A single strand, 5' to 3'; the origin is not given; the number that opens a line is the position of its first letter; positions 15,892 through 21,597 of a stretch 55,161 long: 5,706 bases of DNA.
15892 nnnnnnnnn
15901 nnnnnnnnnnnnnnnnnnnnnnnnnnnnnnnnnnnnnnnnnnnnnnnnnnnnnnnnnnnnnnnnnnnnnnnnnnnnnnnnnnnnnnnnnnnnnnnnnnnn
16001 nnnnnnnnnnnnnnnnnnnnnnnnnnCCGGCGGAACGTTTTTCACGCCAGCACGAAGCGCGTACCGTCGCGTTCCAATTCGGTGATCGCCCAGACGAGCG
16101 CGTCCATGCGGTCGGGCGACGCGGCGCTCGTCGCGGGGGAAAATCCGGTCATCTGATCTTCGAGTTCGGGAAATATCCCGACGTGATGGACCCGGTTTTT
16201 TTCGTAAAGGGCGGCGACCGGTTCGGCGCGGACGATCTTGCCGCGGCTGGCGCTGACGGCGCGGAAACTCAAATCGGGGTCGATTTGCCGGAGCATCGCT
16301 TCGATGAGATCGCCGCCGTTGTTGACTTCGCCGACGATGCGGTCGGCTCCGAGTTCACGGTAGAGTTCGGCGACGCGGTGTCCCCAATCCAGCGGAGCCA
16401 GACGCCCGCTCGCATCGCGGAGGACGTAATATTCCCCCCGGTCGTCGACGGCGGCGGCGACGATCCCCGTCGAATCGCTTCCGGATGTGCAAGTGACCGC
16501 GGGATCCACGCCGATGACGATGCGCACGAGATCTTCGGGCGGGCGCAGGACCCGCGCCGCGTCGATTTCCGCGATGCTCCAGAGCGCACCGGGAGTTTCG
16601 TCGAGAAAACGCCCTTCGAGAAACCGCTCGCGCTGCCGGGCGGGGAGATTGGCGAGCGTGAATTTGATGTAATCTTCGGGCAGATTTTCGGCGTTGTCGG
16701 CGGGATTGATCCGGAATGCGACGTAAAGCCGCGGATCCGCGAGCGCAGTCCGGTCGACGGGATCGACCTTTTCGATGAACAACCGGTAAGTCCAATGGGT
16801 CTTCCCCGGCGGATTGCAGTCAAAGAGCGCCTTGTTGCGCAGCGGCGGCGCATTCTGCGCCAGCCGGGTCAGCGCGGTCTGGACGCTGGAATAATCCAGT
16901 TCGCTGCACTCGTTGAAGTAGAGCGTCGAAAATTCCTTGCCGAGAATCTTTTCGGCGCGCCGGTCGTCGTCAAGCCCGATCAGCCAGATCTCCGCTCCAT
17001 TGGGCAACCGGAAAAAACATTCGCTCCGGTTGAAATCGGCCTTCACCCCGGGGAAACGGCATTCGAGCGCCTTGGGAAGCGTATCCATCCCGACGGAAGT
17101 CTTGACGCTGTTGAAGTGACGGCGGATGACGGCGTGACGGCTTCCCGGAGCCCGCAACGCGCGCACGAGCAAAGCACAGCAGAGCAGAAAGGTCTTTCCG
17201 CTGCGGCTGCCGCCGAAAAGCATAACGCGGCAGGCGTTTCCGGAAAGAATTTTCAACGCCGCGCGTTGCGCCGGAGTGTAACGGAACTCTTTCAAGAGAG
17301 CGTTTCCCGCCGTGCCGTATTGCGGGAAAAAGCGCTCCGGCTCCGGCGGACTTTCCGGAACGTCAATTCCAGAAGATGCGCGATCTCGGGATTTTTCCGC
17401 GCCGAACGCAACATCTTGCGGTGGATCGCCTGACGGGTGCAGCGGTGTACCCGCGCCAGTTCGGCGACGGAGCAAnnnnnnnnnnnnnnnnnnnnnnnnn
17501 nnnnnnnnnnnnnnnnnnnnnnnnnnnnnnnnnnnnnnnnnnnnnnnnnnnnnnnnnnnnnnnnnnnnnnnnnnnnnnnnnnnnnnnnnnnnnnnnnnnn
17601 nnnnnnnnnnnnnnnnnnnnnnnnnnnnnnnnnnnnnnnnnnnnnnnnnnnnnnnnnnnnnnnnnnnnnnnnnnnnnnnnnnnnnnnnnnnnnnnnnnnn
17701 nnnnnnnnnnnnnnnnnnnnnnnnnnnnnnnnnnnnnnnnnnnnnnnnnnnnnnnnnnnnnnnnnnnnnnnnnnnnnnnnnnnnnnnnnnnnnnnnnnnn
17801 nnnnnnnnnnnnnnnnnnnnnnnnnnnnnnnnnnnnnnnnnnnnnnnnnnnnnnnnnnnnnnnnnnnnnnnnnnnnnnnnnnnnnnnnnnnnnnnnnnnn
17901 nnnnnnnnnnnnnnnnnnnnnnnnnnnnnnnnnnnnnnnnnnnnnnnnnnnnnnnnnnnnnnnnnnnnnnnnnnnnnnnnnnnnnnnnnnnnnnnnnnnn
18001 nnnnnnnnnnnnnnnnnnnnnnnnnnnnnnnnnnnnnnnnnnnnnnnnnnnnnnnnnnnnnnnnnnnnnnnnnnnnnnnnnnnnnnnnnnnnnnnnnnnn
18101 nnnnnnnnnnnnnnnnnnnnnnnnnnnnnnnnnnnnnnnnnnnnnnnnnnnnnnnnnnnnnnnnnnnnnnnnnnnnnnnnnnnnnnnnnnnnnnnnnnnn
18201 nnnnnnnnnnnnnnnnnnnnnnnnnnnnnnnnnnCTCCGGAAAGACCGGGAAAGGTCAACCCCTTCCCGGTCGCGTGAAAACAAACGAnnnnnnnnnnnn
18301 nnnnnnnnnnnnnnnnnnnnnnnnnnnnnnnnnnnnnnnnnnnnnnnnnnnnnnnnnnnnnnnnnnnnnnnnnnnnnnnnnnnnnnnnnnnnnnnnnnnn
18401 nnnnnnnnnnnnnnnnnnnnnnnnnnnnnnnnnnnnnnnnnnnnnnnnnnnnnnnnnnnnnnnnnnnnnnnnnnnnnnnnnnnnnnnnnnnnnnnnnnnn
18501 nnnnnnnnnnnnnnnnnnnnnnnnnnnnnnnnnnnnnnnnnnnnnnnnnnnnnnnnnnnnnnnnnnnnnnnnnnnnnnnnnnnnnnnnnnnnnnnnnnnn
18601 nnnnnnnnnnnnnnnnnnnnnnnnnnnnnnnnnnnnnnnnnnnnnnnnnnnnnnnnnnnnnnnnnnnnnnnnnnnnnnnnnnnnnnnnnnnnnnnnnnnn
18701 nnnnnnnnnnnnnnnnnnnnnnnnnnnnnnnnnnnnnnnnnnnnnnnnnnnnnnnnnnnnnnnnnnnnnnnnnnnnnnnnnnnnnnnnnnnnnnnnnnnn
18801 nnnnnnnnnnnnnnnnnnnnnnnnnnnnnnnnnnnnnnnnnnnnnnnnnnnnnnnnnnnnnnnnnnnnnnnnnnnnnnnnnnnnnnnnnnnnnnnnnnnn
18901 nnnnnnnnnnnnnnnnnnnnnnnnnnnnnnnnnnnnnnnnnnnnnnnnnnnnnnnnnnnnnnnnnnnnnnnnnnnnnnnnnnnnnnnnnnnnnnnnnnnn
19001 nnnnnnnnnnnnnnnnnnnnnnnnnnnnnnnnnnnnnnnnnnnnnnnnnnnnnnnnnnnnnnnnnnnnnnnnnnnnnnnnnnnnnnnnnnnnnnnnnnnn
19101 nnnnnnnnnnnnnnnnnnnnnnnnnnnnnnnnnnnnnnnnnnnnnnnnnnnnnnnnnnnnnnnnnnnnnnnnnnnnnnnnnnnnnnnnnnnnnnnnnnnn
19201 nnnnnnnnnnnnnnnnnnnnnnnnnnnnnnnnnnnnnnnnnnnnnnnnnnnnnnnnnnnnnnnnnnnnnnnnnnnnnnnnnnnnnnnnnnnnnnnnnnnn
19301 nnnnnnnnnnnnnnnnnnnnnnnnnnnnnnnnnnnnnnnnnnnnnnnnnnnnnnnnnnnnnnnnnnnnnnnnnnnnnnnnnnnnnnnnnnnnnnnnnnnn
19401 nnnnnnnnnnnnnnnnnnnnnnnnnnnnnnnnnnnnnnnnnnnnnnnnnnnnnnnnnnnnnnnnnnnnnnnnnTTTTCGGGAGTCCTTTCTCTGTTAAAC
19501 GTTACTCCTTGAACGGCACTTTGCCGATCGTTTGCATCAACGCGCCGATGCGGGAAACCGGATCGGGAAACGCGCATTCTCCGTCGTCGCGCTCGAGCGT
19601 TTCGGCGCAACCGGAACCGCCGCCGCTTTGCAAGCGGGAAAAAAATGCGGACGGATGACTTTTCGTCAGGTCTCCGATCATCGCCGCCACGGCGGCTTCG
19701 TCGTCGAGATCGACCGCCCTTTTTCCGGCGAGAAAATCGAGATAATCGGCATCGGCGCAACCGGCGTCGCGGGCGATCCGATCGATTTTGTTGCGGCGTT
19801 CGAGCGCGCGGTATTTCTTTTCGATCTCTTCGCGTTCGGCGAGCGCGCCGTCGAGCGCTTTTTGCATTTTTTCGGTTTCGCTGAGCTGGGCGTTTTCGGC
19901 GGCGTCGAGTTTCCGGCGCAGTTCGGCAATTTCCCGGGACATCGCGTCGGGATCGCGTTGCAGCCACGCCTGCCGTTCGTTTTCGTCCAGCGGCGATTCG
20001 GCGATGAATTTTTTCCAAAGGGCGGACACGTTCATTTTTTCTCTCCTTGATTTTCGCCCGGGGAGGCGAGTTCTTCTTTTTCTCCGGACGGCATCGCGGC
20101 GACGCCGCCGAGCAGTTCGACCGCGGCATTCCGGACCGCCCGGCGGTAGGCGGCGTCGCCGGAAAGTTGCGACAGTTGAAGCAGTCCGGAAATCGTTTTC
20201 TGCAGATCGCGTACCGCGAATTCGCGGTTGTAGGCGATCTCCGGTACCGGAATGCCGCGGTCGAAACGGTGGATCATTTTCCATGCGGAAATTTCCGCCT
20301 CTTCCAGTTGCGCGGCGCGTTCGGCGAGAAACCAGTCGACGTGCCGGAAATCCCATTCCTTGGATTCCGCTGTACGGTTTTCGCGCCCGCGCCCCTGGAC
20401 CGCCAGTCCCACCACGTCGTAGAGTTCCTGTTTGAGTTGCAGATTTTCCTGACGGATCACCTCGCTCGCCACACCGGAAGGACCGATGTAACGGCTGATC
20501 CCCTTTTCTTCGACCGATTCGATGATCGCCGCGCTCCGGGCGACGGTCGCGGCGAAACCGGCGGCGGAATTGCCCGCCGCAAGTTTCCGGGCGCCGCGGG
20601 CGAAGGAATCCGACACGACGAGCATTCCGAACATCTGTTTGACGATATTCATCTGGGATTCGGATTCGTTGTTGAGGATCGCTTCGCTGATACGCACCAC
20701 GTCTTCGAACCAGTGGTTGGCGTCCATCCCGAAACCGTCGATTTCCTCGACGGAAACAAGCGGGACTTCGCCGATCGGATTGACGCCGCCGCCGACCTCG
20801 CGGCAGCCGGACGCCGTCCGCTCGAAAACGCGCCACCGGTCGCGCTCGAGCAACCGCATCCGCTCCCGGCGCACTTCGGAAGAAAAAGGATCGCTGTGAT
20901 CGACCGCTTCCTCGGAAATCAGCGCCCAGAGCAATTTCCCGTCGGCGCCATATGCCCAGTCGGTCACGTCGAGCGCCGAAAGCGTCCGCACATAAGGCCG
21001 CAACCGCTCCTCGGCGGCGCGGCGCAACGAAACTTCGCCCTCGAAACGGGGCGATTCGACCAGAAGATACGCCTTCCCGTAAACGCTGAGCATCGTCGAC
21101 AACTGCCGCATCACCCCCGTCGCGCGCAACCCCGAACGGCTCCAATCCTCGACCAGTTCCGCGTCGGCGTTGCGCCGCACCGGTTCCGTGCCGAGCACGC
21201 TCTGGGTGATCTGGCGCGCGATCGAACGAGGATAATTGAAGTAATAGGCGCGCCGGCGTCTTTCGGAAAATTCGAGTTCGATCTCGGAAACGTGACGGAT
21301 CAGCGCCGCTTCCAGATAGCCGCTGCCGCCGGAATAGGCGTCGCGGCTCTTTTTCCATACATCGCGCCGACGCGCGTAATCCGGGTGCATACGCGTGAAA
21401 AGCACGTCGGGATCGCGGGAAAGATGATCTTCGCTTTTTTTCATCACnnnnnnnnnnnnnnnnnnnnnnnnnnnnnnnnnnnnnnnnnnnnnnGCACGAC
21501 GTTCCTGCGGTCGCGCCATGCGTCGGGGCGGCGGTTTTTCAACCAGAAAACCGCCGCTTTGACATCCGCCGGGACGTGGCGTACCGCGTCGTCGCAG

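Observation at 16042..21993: Head-only phage-derived packaging module embedded between core genes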

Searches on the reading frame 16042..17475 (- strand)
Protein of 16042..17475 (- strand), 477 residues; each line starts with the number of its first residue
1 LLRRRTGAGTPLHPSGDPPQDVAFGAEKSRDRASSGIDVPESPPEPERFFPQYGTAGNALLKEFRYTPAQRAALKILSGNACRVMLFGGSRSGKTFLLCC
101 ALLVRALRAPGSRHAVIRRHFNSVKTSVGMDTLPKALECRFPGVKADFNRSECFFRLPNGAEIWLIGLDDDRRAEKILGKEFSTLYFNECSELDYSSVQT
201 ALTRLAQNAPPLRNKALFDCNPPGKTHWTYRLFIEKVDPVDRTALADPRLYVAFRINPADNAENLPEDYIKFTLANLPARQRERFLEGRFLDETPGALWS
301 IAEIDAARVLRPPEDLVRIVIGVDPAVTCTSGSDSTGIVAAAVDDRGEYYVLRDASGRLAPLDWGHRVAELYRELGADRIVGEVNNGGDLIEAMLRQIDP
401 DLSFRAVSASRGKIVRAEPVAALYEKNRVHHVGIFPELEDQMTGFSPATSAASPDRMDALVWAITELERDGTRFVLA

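Call 3: search_protein_families(library=pfam, proteins=[window:16042-17475:-], max_evalue=0.01)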
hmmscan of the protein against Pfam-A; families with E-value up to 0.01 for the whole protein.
window:16042-17475:- (477 aa): 3 families
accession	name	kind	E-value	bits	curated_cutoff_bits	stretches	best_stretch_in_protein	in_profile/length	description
PF03237.21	Terminase_6N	-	2.3e-17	63.8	22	1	86-304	2-213/215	Terminase large subunit, T4likevirus-type, N-terminal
PF04466.19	Terminase_3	-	8.4e-15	55.3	23.2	1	85-271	6-181/201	Phage terminase large subunit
PF17289.8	Terminase_6C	-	9.6e-15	55.3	22.6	1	321-465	1-153/155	Terminase RNaseH-like domain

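Call 4: search_protein_families(library=phrogs, proteins=[window:16042-17475:-], max_evalue=0.01)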
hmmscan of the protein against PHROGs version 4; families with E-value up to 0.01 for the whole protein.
window:16042-17475:- (477 aa): 6 families
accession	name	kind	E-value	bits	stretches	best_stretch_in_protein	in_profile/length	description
phrog_979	-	head and packaging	3.4e-69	235.2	1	67-472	155-604/642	terminase large subunit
phrog_2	-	head and packaging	9.4e-38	131.5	1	48-465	256-590/807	terminase large subunit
phrog_38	-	head and packaging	1.3e-24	87.9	1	298-469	527-705/760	terminase large subunit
phrog_3717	-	head and packaging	1.6e-08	35.4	1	83-239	25-181/277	terminase large subunit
phrog_5573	-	head and packaging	0.00021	21.8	1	305-466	75-233/250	terminase large subunit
phrog_38319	-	unknown function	0.00028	21.4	1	221-300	160-234/271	-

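Call 45: find_homologous_proteins(query=window:16042-17301:-, max_evalue=1e-20)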
Query window:16042-17301:- (419 aa): 7997 proteins with E <= 1e-20 among 8000 candidates; the best 120 are listed.
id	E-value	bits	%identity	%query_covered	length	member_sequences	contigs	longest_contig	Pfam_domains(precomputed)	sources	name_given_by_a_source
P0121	8.0e-281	949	100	100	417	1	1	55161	PF17289.9,PF04466.20,PF03237.22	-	-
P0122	2.4e-234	796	82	100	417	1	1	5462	PF17289.9,PF04466.20,PF03237.22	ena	-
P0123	1.0e-231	787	81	100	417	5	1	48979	PF17289.9,PF04466.20,PF03237.22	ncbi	-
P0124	3.4e-204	696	73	100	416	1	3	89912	PF17289.9,PF04466.20,PF03237.22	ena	-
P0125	2.7e-202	690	72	100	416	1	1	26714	PF17289.9,PF04466.20,PF03237.22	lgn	-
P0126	1.4e-198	678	71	100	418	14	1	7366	PF17289.9,PF04466.20,PF03237.22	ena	-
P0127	1.7e-196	671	71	100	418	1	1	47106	PF17289.9,PF04466.20,PF03237.22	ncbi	-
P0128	4.8e-195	666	70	99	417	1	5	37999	PF17289.9,PF04466.20,PF03237.22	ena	-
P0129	5.6e-195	666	70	99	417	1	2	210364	PF17289.9,PF04466.20,PF03237.22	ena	-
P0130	1.2e-188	645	69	99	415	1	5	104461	PF17289.9,PF04466.20,PF03237.22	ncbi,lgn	-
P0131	4.2e-188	643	68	99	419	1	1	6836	PF17289.9,PF04466.20,PF03237.22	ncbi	-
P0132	3.7e-187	640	67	99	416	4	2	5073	PF17289.9,PF04466.20,PF03237.22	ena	-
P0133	7.8e-187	639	70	99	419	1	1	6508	PF17289.9,PF04466.20,PF03237.22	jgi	-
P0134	2.3e-186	638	67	99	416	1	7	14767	PF17289.9,PF04466.20,PF03237.22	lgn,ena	-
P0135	2.5e-186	638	68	99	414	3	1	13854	PF17289.9,PF04466.20,PF03237.22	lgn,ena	-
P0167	9.5e-179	613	66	99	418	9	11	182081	PF17289.9,PF04466.20,PF03237.22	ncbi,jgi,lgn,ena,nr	ncbi:MAG: DNA-packaging protein [Lentisphaerae bacterium]|nr:DNA-packaging protein [Lentisphaerota b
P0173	7.8e-178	610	67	99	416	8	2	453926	PF17289.9,PF04466.20,PF03237.22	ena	-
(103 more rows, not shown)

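Call 46: find_encoding_contigs(protein=P0173, flank=10000, max_places=1)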
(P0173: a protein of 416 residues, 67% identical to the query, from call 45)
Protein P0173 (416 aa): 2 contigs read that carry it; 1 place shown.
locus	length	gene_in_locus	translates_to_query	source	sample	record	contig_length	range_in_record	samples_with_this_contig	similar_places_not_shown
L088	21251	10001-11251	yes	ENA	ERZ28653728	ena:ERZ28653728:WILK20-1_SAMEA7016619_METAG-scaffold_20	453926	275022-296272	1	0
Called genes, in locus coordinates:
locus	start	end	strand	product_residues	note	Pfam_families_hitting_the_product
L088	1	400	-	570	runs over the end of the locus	PF02771:Acyl-CoA_dh_N, PF02770:Acyl-CoA_dh_M, PF00441:Acyl-CoA_dh_1, PF22924:ACOX_C_alpha1 (weak), PF08028:Acyl-CoA_dh_2, PF12186:AcylCoA_dehyd_C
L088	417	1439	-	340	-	PF01012:ETF, PF00766:ETF_alpha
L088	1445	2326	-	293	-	PF01012:ETF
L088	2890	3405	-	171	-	PF00565:SNase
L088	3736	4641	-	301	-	PF13560:HTH_31 (faint), PF13443:HTH_26 (faint), PF00717:Peptidase_S24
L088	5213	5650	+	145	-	-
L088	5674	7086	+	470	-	-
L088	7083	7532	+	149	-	-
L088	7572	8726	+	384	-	PF17236:SU10_MCP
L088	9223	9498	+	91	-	-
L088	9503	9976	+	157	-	-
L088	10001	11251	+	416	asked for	PF03237:Terminase_6N, PF04466:Terminase_3, PF17289:Terminase_6C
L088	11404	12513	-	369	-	PF12679:ABC2_membrane_2, PF12698:ABC2_membrane_3, PF01061:ABC2_membrane, PF12730:ABC2_membrane_4 (weak)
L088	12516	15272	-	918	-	PF00005:ABC_tran, PF13304:AAA_21 (weak), PF00005:ABC_tran, PF13304:AAA_21 (weak), PF12679:ABC2_membrane_2, PF12698:ABC2_membrane_3, PF01061:ABC2_membrane, PF12730:ABC2_membrane_4 (faint)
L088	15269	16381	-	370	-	-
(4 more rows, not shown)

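Call 47: find_encoding_contigs(protein=P0167, flank=10000, max_places=1)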
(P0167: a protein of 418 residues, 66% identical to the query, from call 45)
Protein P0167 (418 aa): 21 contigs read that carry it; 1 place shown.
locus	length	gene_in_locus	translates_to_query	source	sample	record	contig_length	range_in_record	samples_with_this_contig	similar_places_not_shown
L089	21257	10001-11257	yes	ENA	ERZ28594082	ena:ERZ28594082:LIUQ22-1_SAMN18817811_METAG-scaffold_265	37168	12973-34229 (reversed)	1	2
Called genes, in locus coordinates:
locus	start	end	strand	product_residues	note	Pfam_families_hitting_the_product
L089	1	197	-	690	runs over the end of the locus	-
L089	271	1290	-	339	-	PF07584:BatA (weak), PF00092:VWA, PF13519:VWA_2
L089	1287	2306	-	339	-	-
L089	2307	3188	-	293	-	PF01882:DUF58, PF13519:VWA_2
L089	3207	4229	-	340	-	PF20030:bpMoxR, PF07726:AAA_3, PF07728:AAA_5, PF17863:AAA_lid_2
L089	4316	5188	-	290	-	PF00717:Peptidase_S24 (faint)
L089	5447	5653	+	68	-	-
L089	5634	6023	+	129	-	-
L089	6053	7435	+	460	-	-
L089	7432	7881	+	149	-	-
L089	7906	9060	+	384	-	PF17236:SU10_MCP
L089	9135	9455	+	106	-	-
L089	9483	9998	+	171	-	-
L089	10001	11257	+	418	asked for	PF03237:Terminase_6N, PF04466:Terminase_3, PF17289:Terminase_6C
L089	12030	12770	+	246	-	-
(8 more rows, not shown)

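Call 73: search_protein_families(library=padloc, proteins=[window:16042-17301:-], max_evalue=0.01)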
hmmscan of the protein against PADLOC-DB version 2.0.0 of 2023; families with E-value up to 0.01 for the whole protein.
window:16042-17301:- (419 aa): 0 families

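Call 95: search_dna_similar(query=window:16042-17295:-, collection=phages, mode=protein, max_rows=15)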
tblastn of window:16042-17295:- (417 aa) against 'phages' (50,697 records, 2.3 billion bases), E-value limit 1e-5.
Records with a match: 391; places in all: 391; records where one place covers at least 80% of the query: 56.
Best place of each record, by identity: <60% 391.
By first word of the organism name: Gordonia 173; Vibrio 64; Microbacterium 50; Arthrobacter 18; Mycobacterium 11; Streptomyces 6; Escherichia 6; Haloarcula 6; Bacteriophage 5; Salinibacter 5; and 27 more.
By host as written in the record: Gordonia terrae 3612 149; - 65; Microbacterium foliorum NRRL B-24224 31; Gordonia terrae CAG3 14; Microbacterium foliorum NRRL B-24224 SEA 12; Arthrobacter globiformis B-2979 8; Gordonia terrae NRRL B-16283 6; Microbacterium paraoxydans NRRL B-14843 5; and 58 more.
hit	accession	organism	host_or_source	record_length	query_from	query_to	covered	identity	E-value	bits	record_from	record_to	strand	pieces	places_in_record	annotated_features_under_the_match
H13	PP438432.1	Synechococcus phage Ssp-JY42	Synechococcus sp.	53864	5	410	97%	48.0%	5e-108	355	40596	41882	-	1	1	terminase large subunit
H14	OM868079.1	Synechococcus phage Yong-M4-211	Synechococcus sp. PCC 7002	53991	5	410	97%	48.0%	5e-108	355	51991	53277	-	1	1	terminase large subunit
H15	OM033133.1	Aeromonas phage phiA005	Aeromonas sp.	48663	24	407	92%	34.1%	4e-48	182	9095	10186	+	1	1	DNA-packaging protein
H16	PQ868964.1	Curtobacterium phage Kithara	Curtobacterium flaccumfaciens NRRL ...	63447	27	412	93%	32.3%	4e-29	126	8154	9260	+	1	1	20: terminase large subunit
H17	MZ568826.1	Shewanella phage vB_SspS_KASIA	Shewanella sp. M16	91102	33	403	89%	31.3%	4e-33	137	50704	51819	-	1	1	terminase large subunit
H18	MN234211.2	Arthrobacter phage Mimi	Arthrobacter globiformis NRRL B-2979 SEA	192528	11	405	95%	28.5%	1e-21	103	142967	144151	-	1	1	207: terminase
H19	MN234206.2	Arthrobacter phage Racecar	Arthrobacter globiformis NRRL B-2979 SEA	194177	11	405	95%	28.5%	1e-21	103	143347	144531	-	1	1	209: terminase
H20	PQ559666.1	Arthrobacter phage Talia1610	Arthrobacter globiformis B-2979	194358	11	405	95%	28.5%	1e-21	103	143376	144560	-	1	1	209: terminase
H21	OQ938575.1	Streptomyces phage OnionKnight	Streptomyces lividans JI 1326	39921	74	407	80%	33.4%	1e-40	160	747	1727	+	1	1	2: terminase large subunit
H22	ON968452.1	Pseudanabaena phage Pan1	Pseudanabaena sp.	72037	99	416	76%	34.6%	3e-44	170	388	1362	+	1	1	terminase large subunit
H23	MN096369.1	Gordonia phage Phendrix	Gordonia terrae 3612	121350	25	407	92%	28.5%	8e-26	115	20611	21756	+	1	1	60: terminase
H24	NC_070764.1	Gordonia phage Phendrix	Gordonia terrae 3612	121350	25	407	92%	28.5%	8e-26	115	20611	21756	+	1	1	60: terminase large subunit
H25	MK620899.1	Gordonia phage GodonK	Gordonia terrae 3612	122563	25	407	92%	28.5%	9e-26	115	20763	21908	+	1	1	61: terminase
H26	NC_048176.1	Gordonia phage GodonK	Gordonia terrae 3612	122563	25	407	92%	28.5%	9e-26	115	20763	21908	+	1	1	61: terminase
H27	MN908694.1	Microbacterium phage RubyRalph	Microbacterium paraoxydans NRRL B-14843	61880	53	412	86%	30.2%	8e-25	113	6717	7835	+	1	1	21: terminase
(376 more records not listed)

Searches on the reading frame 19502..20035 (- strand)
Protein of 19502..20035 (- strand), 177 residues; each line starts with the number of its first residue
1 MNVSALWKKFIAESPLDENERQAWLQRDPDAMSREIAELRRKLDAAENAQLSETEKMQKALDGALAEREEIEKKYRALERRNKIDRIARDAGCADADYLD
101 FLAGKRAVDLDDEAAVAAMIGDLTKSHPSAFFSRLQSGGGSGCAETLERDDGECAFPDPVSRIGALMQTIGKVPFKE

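Call 3: search_protein_families(library=pfam, proteins=[window:19502-20035:-], max_evalue=0.01)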
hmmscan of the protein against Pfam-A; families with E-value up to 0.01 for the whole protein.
window:19502-20035:- (177 aa): 1 family
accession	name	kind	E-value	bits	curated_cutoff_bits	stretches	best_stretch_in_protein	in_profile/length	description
PF06810.17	Phage_scaffold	-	1.1e-05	25.9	35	1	30-131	44-149/170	Phage capsid assembly scaffolding protein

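Call 4: search_protein_families(library=phrogs, proteins=[window:19502-20035:-], max_evalue=0.01)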
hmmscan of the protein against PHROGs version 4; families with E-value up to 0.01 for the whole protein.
window:19502-20035:- (177 aa): 4 families
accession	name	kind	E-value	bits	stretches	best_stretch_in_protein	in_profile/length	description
phrog_194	-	head and packaging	2.5e-05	25.2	1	26-134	59-172/335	head scaffolding protein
phrog_14063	-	head and packaging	0.0004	21.6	1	38-152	66-177/193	head scaffolding protein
phrog_2303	-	head and packaging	0.0012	19.7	1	42-129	90-176/219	head scaffolding protein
phrog_206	-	head and packaging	0.0054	17.5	1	28-120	76-182/263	head scaffolding protein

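Call 73: search_protein_families(library=padloc, proteins=[window:19502-20035:-], max_evalue=0.01)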
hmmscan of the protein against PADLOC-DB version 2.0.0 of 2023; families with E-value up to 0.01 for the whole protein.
window:19502-20035:- (177 aa): 0 families

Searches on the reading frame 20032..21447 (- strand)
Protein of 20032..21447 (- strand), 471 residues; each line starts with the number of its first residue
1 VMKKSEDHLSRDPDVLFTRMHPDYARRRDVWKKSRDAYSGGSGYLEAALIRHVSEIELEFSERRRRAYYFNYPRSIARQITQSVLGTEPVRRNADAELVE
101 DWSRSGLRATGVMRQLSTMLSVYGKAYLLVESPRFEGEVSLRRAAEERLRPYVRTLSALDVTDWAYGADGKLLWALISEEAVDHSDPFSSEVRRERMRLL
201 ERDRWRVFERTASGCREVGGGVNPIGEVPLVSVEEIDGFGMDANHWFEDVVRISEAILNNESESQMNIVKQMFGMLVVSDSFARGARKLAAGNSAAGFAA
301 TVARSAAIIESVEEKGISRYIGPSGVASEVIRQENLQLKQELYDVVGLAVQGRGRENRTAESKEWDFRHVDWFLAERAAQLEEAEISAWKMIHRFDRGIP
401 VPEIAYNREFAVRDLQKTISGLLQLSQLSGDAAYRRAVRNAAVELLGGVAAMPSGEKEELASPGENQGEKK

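Call 3: search_protein_families(library=pfam, proteins=[window:20032-21447:-], max_evalue=0.01)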
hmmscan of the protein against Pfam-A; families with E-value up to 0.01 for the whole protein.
window:20032-21447:- (471 aa): 0 families

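Call 4: search_protein_families(library=phrogs, proteins=[window:20032-21447:-], max_evalue=0.01)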
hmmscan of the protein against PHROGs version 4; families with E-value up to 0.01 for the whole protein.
window:20032-21447:- (471 aa): 2 families
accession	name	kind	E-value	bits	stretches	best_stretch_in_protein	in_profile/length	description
phrog_145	-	head and packaging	7.7e-50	171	1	18-439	11-444/493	portal protein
phrog_12458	-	unknown function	3e-29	103.2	1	15-212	28-234/265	-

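Call 73: search_protein_families(library=padloc, proteins=[window:20032-21447:-], max_evalue=0.01)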
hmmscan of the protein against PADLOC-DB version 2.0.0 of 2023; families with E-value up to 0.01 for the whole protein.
window:20032-21447:- (471 aa): 0 families
